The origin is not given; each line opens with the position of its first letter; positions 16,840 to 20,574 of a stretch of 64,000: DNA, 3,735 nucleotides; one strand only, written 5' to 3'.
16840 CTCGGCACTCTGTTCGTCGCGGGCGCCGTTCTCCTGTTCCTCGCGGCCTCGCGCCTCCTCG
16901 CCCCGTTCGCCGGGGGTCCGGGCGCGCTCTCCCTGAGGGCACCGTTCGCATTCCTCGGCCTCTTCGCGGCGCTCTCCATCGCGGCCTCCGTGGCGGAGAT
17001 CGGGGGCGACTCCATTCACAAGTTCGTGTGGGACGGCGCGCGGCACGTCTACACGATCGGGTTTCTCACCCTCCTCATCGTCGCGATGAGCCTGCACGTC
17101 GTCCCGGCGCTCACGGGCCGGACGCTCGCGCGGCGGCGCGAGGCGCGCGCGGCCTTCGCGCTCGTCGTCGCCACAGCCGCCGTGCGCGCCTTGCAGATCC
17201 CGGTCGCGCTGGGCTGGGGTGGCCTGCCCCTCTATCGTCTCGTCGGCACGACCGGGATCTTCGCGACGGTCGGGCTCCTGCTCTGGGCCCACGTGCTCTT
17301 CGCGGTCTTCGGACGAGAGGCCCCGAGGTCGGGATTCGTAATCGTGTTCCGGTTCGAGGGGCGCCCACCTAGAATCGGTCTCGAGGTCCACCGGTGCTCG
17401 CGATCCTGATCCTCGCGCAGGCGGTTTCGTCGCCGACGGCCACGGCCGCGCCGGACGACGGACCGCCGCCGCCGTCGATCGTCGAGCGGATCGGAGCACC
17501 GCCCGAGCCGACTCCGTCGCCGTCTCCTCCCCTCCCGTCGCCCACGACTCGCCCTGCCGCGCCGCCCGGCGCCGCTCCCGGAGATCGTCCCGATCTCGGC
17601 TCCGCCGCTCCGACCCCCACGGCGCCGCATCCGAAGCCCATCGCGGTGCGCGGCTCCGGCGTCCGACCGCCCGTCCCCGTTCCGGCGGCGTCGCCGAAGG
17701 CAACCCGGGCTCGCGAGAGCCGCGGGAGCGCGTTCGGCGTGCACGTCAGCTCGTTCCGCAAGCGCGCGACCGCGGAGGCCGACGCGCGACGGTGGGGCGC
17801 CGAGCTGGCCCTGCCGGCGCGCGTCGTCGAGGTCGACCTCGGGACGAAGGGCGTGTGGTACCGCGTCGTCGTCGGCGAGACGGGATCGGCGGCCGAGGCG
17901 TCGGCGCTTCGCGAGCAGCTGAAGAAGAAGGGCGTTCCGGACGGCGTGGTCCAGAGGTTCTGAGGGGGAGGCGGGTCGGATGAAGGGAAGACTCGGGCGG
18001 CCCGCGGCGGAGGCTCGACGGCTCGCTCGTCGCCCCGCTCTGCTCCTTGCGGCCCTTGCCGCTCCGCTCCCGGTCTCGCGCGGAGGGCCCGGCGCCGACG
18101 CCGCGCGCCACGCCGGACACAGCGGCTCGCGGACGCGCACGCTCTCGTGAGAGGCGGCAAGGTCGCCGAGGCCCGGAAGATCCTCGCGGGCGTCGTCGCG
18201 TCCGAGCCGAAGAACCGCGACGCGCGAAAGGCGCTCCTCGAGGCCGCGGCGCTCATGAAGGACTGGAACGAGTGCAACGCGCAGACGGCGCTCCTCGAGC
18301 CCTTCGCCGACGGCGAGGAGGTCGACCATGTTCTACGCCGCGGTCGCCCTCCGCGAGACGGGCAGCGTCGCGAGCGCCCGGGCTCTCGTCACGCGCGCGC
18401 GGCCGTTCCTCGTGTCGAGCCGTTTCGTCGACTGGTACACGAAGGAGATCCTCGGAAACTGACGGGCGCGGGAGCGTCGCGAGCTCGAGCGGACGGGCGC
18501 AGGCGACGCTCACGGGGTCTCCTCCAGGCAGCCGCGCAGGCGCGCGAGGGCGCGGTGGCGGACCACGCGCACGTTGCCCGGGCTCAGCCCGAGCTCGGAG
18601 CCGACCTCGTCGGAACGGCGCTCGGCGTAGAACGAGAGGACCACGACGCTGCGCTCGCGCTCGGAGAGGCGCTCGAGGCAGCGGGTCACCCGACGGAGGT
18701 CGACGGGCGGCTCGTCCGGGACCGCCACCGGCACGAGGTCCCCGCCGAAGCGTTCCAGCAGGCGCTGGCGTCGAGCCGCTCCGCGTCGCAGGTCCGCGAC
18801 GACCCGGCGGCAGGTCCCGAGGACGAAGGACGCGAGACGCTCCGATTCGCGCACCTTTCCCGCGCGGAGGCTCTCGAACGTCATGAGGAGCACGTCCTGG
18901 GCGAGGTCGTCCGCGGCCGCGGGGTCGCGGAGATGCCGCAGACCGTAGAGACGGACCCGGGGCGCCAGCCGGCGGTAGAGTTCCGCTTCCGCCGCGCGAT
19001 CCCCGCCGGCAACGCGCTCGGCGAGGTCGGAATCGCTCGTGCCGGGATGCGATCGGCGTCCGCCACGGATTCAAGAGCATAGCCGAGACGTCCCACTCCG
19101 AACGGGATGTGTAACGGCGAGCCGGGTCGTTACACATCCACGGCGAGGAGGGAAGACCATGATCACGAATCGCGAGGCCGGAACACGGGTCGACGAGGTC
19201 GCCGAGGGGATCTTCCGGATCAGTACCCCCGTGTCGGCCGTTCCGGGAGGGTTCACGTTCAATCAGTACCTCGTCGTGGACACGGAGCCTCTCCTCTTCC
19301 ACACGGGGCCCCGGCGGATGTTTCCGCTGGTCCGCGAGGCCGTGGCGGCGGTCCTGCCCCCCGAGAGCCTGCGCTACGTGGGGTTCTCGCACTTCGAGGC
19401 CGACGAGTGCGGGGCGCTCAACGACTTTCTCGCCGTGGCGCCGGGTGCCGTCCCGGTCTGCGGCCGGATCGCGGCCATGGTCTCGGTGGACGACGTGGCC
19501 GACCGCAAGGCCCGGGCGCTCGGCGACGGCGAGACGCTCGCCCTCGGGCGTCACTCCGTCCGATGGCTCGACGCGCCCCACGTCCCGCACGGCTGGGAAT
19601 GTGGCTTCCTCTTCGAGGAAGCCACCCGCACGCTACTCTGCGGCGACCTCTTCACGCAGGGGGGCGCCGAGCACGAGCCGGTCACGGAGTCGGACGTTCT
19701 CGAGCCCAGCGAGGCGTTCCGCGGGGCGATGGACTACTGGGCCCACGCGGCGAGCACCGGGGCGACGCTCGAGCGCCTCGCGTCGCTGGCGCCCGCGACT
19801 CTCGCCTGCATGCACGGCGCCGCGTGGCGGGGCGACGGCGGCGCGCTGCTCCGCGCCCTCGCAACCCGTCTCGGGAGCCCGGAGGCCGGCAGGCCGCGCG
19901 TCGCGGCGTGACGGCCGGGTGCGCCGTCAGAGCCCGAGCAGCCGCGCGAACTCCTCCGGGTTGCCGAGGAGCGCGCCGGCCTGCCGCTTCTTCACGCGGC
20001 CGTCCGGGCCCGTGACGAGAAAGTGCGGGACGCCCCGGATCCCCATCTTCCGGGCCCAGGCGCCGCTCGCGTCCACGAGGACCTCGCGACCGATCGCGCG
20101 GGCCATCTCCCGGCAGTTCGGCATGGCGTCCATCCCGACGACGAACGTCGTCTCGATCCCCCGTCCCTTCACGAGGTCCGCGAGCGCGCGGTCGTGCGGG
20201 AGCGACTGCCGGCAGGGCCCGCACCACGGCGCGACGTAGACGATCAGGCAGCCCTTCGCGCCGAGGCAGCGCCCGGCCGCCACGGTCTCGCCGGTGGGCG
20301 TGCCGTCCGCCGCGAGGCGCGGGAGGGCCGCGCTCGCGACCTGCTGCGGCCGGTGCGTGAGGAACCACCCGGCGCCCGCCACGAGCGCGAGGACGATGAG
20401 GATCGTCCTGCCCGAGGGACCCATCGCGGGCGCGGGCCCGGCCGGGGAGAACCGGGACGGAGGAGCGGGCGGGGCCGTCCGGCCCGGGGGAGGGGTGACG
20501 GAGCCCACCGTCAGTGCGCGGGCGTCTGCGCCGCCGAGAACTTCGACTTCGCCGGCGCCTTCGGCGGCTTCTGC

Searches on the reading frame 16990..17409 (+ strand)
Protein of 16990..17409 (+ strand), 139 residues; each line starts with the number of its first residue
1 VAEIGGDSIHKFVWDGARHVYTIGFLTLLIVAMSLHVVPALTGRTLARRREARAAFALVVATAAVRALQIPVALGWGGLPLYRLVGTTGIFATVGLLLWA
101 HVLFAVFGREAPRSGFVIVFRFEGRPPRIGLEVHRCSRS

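Call 87: search_protein_families(library=pfam, proteins=[window:16990-17409:+], max_evalue=0.001)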
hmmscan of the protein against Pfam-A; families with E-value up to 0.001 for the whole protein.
window:16990-17409:+ (139 aa): 1 family
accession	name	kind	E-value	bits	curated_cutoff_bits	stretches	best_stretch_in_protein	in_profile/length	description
PF05940.17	NnrS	-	6.8e-07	29.4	28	1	16-102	280-364/371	NnrS protein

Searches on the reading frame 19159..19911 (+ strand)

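Call 8: search_protein_families(library=pfam, proteins=[window:19159-19911:+], max_evalue=0.001)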
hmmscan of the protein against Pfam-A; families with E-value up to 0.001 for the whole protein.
window:19159-19911:+ (250 aa): 2 families
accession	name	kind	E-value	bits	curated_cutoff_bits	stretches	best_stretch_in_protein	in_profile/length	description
PF19583.5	ODP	-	1.4e-10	41.8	27.2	1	33-220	2-194/194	ODP family beta lactamase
PF00753.33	Lactamase_B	-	4.8e-05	23.8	22.7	1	35-219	7-196/196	Metallo-beta-lactamase superfamily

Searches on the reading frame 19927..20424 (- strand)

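Call 8: search_protein_families(library=pfam, proteins=[window:19927-20424:-], max_evalue=0.001)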
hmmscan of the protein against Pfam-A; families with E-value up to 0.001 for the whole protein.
window:19927-20424:- (165 aa): 4 families
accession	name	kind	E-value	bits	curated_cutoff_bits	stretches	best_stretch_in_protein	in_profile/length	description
PF08534.16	Redoxin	-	1.6e-08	34.9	26.6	1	42-153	15-137/148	Redoxin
PF00085.26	Thioredoxin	-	1.3e-06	28.8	23.5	1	57-99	19-57/103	Thioredoxin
PF13098.12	Thioredoxin_2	-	6.9e-06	26.8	27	1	57-163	6-104/104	Thioredoxin-like domain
PF00578.27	AhpC-TSA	-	2.5e-05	24.7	26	1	44-146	14-123/124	AhpC/TSA family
